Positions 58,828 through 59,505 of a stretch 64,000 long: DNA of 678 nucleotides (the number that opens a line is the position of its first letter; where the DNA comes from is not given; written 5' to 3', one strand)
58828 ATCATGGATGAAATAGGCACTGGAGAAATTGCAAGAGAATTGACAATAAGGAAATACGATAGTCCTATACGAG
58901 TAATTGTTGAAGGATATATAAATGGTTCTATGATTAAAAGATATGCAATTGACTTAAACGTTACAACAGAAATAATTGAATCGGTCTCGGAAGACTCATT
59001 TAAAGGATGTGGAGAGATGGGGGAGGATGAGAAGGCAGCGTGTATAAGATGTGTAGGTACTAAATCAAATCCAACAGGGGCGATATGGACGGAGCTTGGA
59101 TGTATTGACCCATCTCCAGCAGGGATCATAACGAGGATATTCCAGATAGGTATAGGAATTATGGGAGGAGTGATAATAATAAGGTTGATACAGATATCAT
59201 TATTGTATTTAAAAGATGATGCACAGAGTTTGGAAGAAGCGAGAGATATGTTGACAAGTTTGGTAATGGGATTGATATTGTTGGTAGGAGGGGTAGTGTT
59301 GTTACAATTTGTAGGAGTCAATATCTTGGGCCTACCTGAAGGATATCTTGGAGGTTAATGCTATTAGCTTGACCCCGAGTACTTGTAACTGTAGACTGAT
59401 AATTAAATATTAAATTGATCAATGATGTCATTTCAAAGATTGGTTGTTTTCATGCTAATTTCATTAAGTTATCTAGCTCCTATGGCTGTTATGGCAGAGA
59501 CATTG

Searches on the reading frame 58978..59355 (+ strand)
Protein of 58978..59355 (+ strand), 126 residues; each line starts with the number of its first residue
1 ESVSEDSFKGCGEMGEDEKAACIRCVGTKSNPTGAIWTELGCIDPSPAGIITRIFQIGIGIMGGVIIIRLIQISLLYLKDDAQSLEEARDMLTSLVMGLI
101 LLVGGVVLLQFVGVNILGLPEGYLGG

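Call 21: find_related_loci(query=A2, collection=genome_contigs, flank=10000)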
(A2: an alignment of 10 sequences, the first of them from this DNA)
Query A2 (126 aa) in genome_contigs; peptide patterns used: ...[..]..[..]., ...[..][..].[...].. (x = any residue, [..] = any of these).
39 stretches matched a pattern; 2 encode a relative of the query (tblastn E <= 1e-3); 2 distinct loci.
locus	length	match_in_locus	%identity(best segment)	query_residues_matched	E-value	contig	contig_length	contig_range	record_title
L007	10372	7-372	59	6-126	3e-43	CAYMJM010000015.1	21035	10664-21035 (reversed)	MAG TPA_asm: uncultured Candidatus Saccharibacteria bacterium isolate binchicken_co173_429 genome assembly, contig: NODE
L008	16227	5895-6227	40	17-124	2e-25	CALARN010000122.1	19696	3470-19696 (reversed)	MAG TPA_asm: uncultured bacterium isolate SRR3330211_bin.134_CONCOCT_v1.1_MAG genome assembly, contig: ERZ724082.2122, w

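Call 22: find_related_loci(query=A2, collection=metagenome_contigs, flank=10000)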
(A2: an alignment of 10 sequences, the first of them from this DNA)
Query A2 (126 aa) in metagenome_contigs; peptide patterns used: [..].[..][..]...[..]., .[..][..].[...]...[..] (x = any residue, [..] = any of these).
600 stretches matched a pattern (row limit reached: there are more); 2 encode a relative of the query (tblastn E <= 1e-3); 2 distinct loci.
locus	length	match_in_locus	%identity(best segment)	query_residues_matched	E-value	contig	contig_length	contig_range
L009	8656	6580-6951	57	1-123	4e-41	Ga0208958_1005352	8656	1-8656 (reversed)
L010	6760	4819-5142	35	11-122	3e-18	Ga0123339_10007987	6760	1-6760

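Call 40: search_protein_families(library=pfam, alignment_id=A2, max_evalue=1)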
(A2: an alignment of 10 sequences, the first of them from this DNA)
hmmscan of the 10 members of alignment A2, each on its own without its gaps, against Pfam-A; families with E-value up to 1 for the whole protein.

A. member 1, seq(126 aa): 3 families
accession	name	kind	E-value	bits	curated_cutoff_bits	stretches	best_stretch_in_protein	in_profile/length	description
PF18895.5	T4SS_pilin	-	0.03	14.8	26.6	1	50-103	8-62/71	Type IV secretion system pilin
PF05805.17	L6_membrane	-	0.074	13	30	1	51-110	43-105/191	L6 membrane protein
PF19337.4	BAMBI_C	-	0.19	12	27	1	53-93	29-69/138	BMP and activin membrane-bound inhibitor homolog C-terminus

B. families by the number of members that match (of 10 scanned): 12 families
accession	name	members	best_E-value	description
PF18895.5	T4SS_pilin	10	7.7e-05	Type IV secretion system pilin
PF05805.17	L6_membrane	2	0.035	L6 membrane protein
PF19337.4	BAMBI_C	2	0.18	BMP and activin membrane-bound inhibitor homolog C-terminus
PF17247.7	DUF5316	1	0.0021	Family of unknown function (DUF5316)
PF13886.12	TM7S3_TM198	1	0.004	TM7S3/TM198-like domain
PF09685.15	DUF4870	1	0.088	Domain of unknown function (DUF4870)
PF13273.12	DUF4064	1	0.09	Protein of unknown function (DUF4064)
PF12811.12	BaxI_1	1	0.1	Bax inhibitor 1 like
PF04246.17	RseC_MucC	1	0.13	Positive regulator of sigma(E), RseC/MucC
PF13572.11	DUF4134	1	0.15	Domain of unknown function (DUF4134)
PF04956.18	TrbC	1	0.32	TrbC/VIRB2 pilin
PF21808.2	Dynamin-like_hel_bact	1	0.4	Bacterial dynamin-like protein, helical domain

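Call 56: search_protein_representatives(alignment_id=A2)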
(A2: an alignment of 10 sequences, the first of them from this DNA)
Query: 10 sequences, 127 profile positions. Proteins with E-value up to 0.001 (for the whole library): 6636; up to 1e-10: 3576; up to 1e-30: 32. The best 150 are listed.
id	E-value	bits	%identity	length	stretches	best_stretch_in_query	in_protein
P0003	1.8e-56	205.6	-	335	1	2-127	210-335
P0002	1.4e-55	202.6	-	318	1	2-127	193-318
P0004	6.3e-55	200.6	-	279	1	3-127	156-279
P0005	6.5e-55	200.5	-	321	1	2-127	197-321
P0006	5.1e-54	197.6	-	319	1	2-126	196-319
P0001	8.1e-54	197.0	-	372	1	2-127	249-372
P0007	1.8e-53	195.9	-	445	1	2-126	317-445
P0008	2.3e-53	195.5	-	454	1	2-126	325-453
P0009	8.0e-50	184.1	-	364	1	6-126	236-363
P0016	4.3e-45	168.8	-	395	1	6-127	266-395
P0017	2.4e-43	163.1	-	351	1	9-127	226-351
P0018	1.1e-42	161.0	-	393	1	3-126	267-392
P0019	1.4e-41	157.4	-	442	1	7-127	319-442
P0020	2.4e-36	140.5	-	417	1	17-126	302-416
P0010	3.4e-36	140.0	-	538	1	5-124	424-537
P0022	4.0e-35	136.5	-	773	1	3-124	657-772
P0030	1.7e-31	124.8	-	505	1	15-124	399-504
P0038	1.2e-30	122.1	-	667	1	7-125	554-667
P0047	2.7e-29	117.7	-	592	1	15-126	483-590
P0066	4.3e-28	113.8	-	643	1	15-122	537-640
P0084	1.5e-27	112.1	-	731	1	6-126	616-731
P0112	2.0e-26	108.4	-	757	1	15-124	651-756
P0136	4.5e-25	104.1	-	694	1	15-125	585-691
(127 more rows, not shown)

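Call 57: search_protein_families(library=pfam, proteins=[P0016, P0019, P0022, P0030, P0038, P0047, P0066, P0084, P0112, P0136], max_evalue=0.001)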
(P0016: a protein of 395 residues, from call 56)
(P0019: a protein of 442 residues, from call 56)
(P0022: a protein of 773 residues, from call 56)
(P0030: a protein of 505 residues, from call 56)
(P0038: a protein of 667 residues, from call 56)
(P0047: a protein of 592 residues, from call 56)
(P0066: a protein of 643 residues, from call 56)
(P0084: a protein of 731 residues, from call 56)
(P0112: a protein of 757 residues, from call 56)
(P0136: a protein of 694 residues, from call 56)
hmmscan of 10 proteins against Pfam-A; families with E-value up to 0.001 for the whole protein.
P0016 (395 aa): 1 family
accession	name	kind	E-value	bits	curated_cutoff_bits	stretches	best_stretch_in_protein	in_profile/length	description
PF18895.5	T4SS_pilin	-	0.00075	20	26.6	1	313-377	2-67/71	Type IV secretion system pilin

P0019 (442 aa): 0 families

P0022 (773 aa): 0 families

P0030 (505 aa): 1 family
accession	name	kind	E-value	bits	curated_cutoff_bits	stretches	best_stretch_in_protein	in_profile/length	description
PF18895.5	T4SS_pilin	-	0.00039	20.9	26.6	1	433-490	11-69/71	Type IV secretion system pilin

P0038 (667 aa): 0 families

P0047 (592 aa): 0 families

P0066 (643 aa): 0 families

P0084 (731 aa): 0 families

P0112 (757 aa): 1 family
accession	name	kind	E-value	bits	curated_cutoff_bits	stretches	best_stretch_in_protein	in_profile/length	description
PF18895.5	T4SS_pilin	-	8.4e-05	23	26.6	1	677-742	3-69/71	Type IV secretion system pilin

P0136 (694 aa): 0 families

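Call 64: search_solved_structures(query=A5, max_evalue=10)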
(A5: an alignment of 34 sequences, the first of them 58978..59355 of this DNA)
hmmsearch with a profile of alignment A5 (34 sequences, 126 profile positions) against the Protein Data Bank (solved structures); distinct sequences matched with E-value up to 10: 4.
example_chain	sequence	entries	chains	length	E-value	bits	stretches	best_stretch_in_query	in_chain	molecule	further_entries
7d76_R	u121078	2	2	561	0.41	13.7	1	43-106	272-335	Adhesion G protein-coupled receptor G3; GPR97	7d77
1sr3_A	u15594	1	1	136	1.9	11.6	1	33-62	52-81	APO-CCME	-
7wbj_R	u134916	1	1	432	4.3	10.4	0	7-49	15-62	Vasoactive intestinal polypeptide receptor 2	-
8fbi_A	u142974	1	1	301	4.9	10.3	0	71-104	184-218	KWOCA_39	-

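Call 69: predict_structure(alignment_id=A5)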
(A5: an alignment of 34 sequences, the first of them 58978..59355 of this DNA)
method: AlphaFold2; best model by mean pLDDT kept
length: 126 residues; sequences in the alignment: 34
mean_pLDDT: 86.0   pTM: 0.61
mean pLDDT of the five models: 86.0, 85.9, 85.2, 84.6, 83.6
residues with pLDDT >= 90: 65; 70-90: 43; 50-70: 15; < 50: 3
segments of 3 or more residues with pLDDT < 50: 1-3
pLDDT, mean of each block of 10 residues (from residue 1): 55 89 89 88 88 89 96 96 96 96 90 75 60
secondary structure, 60 per line:
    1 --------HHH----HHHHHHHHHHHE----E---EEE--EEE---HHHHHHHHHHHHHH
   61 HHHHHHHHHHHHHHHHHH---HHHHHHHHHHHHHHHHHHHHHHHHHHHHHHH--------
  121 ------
elements in order: H16-26 E36-38 E41-43 H47-78 H82-112

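Call 71: fold_search(model_id=the predicted structure, library=pdb)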
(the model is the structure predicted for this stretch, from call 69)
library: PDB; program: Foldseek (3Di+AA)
matches with E <= 10: 19; with E <= 0.001: 0
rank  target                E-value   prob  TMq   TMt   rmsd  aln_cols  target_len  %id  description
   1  7zcm_B                1.9e+00  0.15  0.26  0.40   4.2        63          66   22  Dark state structure of Sensory Rhodopsin II in complex with HtrII solved by room temperature serial synchrotron cryst (released 2023-11-29)
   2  4gyc_B                2.2e+00  0.13  0.24  0.41   6.9        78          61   23  Structure of the SRII(D75N mutant)/HtrII Complex in I212121 space group ("U" shape) (released 2013-05-08)
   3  5jje_B                2.3e+00  0.13  0.24  0.40   6.9        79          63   24  Structure of the SRII/HtrII Complex in I212121 space group ("U" shape) (released 2017-02-15)
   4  8ij9_C                2.6e+00  0.57  0.40  0.65   2.2        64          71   17  Crystal structure of the ELKS1/Rab6B complex (released 2023-06-14)
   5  2f95_MODEL_1_B        2.6e+00  0.20  0.27  0.50   3.8        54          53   24  M intermediate structure of sensory rhodopsin II/transducer complex in combination with the ground state struc (released 2006-03-07)
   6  1h2s_B                3.2e+00  0.12  0.26  0.44   4.4        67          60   24  Molecular basis of transmenbrane signalling by sensory rhodopsin II-transducer complex (released 2002-10-10)
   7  5jjn_B                3.4e+00  0.13  0.27  0.44   4.8        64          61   22  Structure of the SRII/HtrII(G83F) Complex in P212121 space group ("V" shape) (released 2017-02-15)
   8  6so5_C                5.7e+00  0.13  0.34  0.30   4.6        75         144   16  Homo sapiens WRB/CAML heterotetramer in complex with a TRC40 dimer (released 2020-09-09)
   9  8slb_A                6.9e+00  0.30  0.36  0.19   1.7        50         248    8  X-ray structure of CorA N-terminal domain in complex with conformation-specific synthetic antibody C12 (released 2023-06-07)
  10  9moj_D                6.9e+00  0.20  0.31  0.23   2.2        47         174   17  Saccharolobus solfataricus GINS tetramer (released 2025-04-23)
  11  8ftm_B                6.9e+00  0.20  0.39  0.08   3.6        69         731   14  Setx-ssRNA-ADP-SO4 complex (released 2023-10-25)
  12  6w6g_B                7.3e+00  0.20  0.39  0.09   3.7        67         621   16  The Mycobacterium tuberculosis ClpB disaggregase hexamer structure in conformation I in the presence of DnaK chaperone (released 2021-03-17)
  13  6w6g_C                7.8e+00  0.13  0.39  0.09   7.8        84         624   13  The Mycobacterium tuberculosis ClpB disaggregase hexamer structure in conformation I in the presence of DnaK chaperone (released 2021-03-17)
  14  6rgz_A                7.8e+00  0.12  0.31  0.19   3.7        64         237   17  Revisiting pH-gated conformational switch. Complex HK853-RR468 pH 6.5 (released 2020-02-19)
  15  9f6i_A                8.3e+00  0.14  0.32  0.04   4.0        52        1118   17  Human DNA Polymerase epsilon bound to T-C mismatched DNA (Post-Insertion state) (released 2024-08-07)
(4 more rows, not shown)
